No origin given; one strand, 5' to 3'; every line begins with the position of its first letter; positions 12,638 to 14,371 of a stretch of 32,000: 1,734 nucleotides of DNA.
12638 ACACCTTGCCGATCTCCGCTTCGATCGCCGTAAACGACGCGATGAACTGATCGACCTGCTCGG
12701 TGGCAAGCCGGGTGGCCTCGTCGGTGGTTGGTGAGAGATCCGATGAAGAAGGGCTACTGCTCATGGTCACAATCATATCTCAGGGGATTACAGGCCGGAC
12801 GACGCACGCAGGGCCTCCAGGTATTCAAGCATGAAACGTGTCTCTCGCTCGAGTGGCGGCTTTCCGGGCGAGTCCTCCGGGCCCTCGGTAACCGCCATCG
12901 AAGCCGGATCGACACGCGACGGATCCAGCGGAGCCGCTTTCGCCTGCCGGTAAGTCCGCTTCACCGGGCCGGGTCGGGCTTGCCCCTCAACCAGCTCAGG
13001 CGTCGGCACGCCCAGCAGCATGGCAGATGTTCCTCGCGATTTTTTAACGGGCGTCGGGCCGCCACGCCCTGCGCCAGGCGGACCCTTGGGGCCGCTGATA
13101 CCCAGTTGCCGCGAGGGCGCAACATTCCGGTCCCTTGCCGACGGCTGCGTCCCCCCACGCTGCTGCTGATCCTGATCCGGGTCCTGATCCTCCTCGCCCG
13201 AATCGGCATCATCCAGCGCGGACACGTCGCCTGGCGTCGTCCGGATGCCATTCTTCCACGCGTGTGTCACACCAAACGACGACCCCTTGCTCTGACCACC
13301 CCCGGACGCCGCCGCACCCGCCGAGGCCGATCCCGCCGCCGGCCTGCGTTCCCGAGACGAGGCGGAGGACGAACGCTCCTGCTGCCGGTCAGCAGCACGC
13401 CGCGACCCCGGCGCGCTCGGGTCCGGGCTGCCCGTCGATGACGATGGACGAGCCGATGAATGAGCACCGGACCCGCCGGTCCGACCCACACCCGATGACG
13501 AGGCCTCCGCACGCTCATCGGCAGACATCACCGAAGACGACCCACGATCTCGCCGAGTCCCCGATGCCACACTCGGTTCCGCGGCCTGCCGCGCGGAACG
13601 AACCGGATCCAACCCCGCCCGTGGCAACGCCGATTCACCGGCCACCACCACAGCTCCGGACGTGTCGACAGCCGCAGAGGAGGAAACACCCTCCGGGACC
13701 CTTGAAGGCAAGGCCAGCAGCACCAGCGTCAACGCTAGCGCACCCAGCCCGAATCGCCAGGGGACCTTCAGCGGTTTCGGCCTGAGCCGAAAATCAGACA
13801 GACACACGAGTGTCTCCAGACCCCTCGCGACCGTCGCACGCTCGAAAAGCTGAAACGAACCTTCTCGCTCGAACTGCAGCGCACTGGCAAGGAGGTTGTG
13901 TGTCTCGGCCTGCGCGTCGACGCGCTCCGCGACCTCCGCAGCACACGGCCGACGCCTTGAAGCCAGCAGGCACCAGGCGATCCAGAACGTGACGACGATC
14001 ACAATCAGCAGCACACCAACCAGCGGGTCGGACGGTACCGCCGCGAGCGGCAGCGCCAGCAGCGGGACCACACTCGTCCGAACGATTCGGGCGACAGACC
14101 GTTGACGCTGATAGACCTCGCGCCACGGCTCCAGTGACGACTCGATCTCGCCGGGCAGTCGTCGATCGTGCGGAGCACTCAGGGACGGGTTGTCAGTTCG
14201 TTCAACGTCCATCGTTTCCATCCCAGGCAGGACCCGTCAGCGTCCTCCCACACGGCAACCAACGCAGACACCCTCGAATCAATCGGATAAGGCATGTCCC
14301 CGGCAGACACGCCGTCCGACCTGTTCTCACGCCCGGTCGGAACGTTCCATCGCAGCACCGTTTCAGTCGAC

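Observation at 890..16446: Six-gene, translationally coupled MoxR-DUF58-BatA_N-VWA operon with two atypical leading genes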

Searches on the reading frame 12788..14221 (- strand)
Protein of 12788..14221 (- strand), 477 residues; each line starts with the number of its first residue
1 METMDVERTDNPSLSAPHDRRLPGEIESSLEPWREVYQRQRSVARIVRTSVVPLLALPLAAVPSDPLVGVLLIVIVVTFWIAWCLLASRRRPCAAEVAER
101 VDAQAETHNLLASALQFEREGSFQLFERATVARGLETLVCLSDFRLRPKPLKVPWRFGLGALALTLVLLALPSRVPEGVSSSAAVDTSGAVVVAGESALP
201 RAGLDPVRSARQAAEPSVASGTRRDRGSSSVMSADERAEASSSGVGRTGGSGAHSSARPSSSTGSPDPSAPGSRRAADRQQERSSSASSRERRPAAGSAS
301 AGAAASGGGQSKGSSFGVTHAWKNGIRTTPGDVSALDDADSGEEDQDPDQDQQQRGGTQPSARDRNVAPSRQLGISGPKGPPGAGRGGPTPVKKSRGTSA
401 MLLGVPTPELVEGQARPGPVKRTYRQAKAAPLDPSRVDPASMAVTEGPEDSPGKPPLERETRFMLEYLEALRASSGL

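Call 4: search_protein_families(library=pfam, proteins=[window:12788-14221:-], max_evalue=0.01)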
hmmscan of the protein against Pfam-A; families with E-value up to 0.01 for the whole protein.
window:12788-14221:- (477 aa): 1 family
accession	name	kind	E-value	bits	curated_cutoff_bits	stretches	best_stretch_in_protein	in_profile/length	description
PF19744.4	DUF6232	-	0.0097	16.8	27.4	0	38-95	31-84/117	Family of unknown function (DUF6232)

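Call 7: search_protein_families(library=ncbifam, proteins=[window:12788-14221:-], max_evalue=0.01)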
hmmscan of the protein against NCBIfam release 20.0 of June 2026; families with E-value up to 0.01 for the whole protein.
window:12788-14221:- (477 aa): 0 families

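Call 20: search_protein_families(library=pfam, proteins=[window:12788-14221:-], max_evalue=10)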
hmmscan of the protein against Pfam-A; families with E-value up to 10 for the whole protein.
window:12788-14221:- (477 aa): 2 families
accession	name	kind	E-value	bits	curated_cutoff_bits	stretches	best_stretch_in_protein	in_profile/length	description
PF19744.4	DUF6232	-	0.0097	16.8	27.4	1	38-95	31-84/117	Family of unknown function (DUF6232)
PF15316.11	MDFI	-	1.1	9.7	27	1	234-296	16-79/172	MyoD family inhibitor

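Call 25: find_homologous_proteins(query=window:12788-14221:-)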
Query window:12788-14221:- (477 aa): 11 proteins with E <= 0.001 among 8000 candidates.
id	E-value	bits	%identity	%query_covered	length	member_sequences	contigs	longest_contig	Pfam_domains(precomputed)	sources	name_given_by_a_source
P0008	8.5e-298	1006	100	99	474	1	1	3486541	-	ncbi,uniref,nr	ncbi:hypothetical protein [Mucisphaera calidilacus]|uniref:Uncharacterized protein n=1 Tax=Mucisphae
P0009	1.0e-99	353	43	96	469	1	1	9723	-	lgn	-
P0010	2.5e-74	269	38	94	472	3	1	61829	-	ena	-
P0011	1.1e-73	267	39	95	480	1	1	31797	-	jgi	jgi:hypothetical protein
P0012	3.0e-70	256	40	94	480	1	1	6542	-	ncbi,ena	-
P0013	3.7e-69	252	39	94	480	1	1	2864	-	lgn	-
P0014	4.9e-69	252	37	94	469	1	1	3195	-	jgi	jgi:hypothetical protein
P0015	1.5e-30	125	44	42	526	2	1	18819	-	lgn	-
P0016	5.3e-22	97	41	26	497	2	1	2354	-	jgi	-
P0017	3.2e-7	48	40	25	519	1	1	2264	-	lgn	-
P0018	7.6e-5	40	48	19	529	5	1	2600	-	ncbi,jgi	jgi:hypothetical protein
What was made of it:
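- Checked: NCBI starts g2 at the second ATG (14212, 474 aa; call 25), which would make the overlap 34 nt.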

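Call 55: search_protein_representatives(alignment_id=A2)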
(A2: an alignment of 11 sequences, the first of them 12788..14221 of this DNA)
Query: 11 sequences, 474 profile positions. Proteins with E-value up to 0.001 (for the whole library): 1046; up to 1e-10: 378; up to 1e-30: 243. The best 150 are listed.
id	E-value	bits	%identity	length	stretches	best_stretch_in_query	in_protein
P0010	2.0e-200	683.7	-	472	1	7-470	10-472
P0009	1.8e-176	604.7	-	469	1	2-469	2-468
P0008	4.3e-168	577.1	-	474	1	2-468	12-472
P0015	1.7e-147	509.2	-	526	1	3-473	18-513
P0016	2.5e-138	478.9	-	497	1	5-473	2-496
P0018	8.2e-138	477.2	-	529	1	2-473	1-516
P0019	8.4e-84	299.1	-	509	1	5-470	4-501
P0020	6.4e-83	296.2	-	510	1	2-471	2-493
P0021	2.2e-82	294.5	-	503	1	6-473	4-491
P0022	3.8e-82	293.7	-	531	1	3-467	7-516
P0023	8.8e-82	292.5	-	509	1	13-466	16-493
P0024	7.1e-81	289.5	-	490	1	62-469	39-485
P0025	2.2e-80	287.9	-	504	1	36-470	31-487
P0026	1.0e-79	285.7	-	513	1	11-469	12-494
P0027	1.1e-78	282.3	-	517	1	8-467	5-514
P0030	2.1e-78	281.3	-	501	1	37-432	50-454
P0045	2.7e-72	261.2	-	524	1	48-470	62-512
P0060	5.6e-67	243.7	-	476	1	9-466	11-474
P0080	4.7e-59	217.5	-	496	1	11-469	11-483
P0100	1.9e-55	205.7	-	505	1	28-461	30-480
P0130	6.9e-51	190.6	-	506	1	21-466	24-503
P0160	1.3e-47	179.8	-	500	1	14-434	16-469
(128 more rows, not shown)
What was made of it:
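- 12788..14221 (-): g2: 477-aa (or 474-aa) membrane protein. TM hairpin, cytoplasmic helical loop of about 65 aa, third TM, then a long Ser/Ala/Gly/Pro-rich periplasmic tail. The family has 1,046 representatives at E<=1e-3 and 243 at E<=1e-30 (call 55).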

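Call 57: find_related_loci(query=A3, collection=metagenome_contigs, flank=10000)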
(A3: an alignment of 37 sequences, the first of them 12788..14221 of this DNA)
Query A3 (477 aa) in metagenome_contigs; peptide patterns used: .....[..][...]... (x = any residue, [..] = any of these).
131 stretches matched a pattern; 81 encode a relative of the query (tblastn E <= 1e-3); the best 80 are kept; 80 distinct loci.
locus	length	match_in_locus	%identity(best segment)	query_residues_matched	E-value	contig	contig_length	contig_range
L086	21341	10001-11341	33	46-477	1e-31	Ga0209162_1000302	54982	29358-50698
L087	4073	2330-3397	33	88-431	2e-26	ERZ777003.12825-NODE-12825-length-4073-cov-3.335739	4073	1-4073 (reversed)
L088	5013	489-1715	32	55-454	7e-25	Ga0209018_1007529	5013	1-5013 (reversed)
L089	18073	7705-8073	44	318-440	2e-23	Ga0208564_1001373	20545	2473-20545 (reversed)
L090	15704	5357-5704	48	300-418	2e-23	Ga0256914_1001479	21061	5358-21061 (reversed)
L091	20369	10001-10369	44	318-440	2e-23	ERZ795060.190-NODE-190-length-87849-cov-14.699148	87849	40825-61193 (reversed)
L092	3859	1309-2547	30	69-474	7e-23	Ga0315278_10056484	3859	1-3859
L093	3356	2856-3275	40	335-472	3e-21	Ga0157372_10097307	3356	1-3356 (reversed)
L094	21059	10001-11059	32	87-432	2e-19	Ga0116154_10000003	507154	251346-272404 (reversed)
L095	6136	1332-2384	35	92-432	2e-19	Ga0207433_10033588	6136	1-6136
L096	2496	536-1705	29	66-426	2e-19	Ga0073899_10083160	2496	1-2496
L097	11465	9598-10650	35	92-432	3e-19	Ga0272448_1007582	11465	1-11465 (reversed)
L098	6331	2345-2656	49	354-456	1e-18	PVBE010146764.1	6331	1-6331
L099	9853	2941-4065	34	67-435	7e-18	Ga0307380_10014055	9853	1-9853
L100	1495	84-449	43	353-475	9e-18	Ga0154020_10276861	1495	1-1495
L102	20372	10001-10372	42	305-423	2e-16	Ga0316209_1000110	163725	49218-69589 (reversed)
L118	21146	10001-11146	27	67-439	1e-13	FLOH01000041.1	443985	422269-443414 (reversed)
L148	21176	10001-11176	29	92-477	6e-12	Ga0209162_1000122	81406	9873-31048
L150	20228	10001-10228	45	355-428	4e-11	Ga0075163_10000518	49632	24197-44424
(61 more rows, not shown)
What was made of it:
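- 12968..13168 (-): g2 conserved C-terminal motif (aa 352-418): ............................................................, preceded by an acidic stretch. The pattern GRGGP[TS]xxKK retrieved 80 cassette loci (call 57).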

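Call 59: list_cluster_members(proteins=[P0019, P0020, P0022, P0030, P0045, P0060, P0080, P0100, P0130, P0160])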
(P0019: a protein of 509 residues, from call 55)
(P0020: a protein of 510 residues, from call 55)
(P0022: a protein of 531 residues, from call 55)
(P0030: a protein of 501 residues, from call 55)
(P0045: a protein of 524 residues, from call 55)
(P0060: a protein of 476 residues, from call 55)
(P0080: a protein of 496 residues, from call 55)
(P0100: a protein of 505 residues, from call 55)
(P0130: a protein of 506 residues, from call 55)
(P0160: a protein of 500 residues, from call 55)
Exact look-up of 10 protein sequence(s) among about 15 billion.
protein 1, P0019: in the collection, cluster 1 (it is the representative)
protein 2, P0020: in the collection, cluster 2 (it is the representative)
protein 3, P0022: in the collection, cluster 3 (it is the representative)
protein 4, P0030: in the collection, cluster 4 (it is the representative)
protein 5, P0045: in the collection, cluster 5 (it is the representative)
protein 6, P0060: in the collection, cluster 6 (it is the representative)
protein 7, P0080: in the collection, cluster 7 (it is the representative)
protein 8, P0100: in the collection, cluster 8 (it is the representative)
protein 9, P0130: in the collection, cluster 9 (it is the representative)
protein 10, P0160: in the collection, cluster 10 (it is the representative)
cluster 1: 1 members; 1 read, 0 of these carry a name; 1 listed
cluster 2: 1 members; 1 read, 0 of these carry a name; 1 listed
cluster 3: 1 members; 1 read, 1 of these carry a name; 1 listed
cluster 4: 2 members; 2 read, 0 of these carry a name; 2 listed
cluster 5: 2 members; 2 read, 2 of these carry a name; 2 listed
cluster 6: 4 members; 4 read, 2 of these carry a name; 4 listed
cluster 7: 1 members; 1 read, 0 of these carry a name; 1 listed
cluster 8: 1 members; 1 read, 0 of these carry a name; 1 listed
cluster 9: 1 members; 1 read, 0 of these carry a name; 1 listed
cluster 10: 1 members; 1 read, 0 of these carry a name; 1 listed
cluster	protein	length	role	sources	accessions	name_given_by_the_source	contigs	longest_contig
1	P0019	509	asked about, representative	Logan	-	-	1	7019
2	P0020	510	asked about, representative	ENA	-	-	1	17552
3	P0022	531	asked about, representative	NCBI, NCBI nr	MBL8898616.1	MAG: hypothetical protein JNM84_13350 [Planctomycetes bacterium] | hypothetical protein [Planctomycetota bacterium]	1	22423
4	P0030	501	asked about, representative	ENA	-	-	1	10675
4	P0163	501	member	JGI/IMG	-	-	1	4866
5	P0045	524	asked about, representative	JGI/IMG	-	hypothetical protein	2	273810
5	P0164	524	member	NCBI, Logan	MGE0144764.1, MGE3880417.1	MAG: hypothetical protein AB7I19_15250 [Planctomycetota bacterium]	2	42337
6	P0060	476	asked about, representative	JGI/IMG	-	hypothetical protein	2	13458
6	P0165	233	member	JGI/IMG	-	hypothetical protein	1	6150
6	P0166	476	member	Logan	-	-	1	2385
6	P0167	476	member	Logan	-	-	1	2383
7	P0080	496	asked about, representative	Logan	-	-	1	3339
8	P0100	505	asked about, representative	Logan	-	-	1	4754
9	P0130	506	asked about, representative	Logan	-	-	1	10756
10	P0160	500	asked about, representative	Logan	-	-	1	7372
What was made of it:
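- Tried and rejected: The taxonomic range of g1 therefore rests on metagenomic loci and on the few cluster members that carry a name (two of the ten g2-family clusters looked up, labelled Planctomycetota or Planctomycetes bacterium) (call 59).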

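Call 67: search_protein_families(library=pfam, proteins=[L102:5409-6497:+, L118:5996-7072:+, L150:4963-6081:+, L086:6587-7267:+, L148:4912-5880:+], max_evalue=0.001)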
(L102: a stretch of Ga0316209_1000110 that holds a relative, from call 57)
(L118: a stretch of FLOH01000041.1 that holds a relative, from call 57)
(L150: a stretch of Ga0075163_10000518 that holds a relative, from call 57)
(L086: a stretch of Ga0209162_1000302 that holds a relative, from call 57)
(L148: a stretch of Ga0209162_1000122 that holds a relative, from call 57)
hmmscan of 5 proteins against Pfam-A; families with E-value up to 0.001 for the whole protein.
L102:5409-6497:+ (362 aa): 0 families

L118:5996-7072:+ (358 aa): 0 families

L150:4963-6081:+ (372 aa): 0 families

L086:6587-7267:+ (226 aa): 0 families

L148:4912-5880:+ (322 aa): 0 families

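Call 90: search_solved_structures(query=A3, max_evalue=1)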
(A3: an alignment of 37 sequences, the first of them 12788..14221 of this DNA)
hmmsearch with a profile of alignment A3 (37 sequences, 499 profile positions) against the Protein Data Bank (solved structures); distinct sequences matched with E-value up to 1: 5.
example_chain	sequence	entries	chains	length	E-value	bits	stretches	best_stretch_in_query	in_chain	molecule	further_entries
8iss_C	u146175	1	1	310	0.055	15.8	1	181-302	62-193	tRNA-splicing endonuclease subunit Sen34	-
8hmy_B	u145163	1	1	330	0.061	15.6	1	181-302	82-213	tRNA-splicing endonuclease subunit Sen34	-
8hmz_B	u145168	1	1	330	0.062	15.6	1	181-302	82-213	tRNA-splicing endonuclease subunit Sen34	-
7uxa_A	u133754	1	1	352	0.069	15.5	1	181-302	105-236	tRNA-splicing endonuclease subunit Sen34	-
8e9w_A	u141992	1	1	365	0.64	12.3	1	17-126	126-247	Muscarinic acetylcholine receptor M3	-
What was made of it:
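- Tried and rejected: The g2 family profile has none either (call 90).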

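Call 91: search_protein_families(library=padloc, proteins=[window:12788-14221:-], max_evalue=0.001)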
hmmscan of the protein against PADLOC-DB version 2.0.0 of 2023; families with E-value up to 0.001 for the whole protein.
window:12788-14221:- (477 aa): 0 families
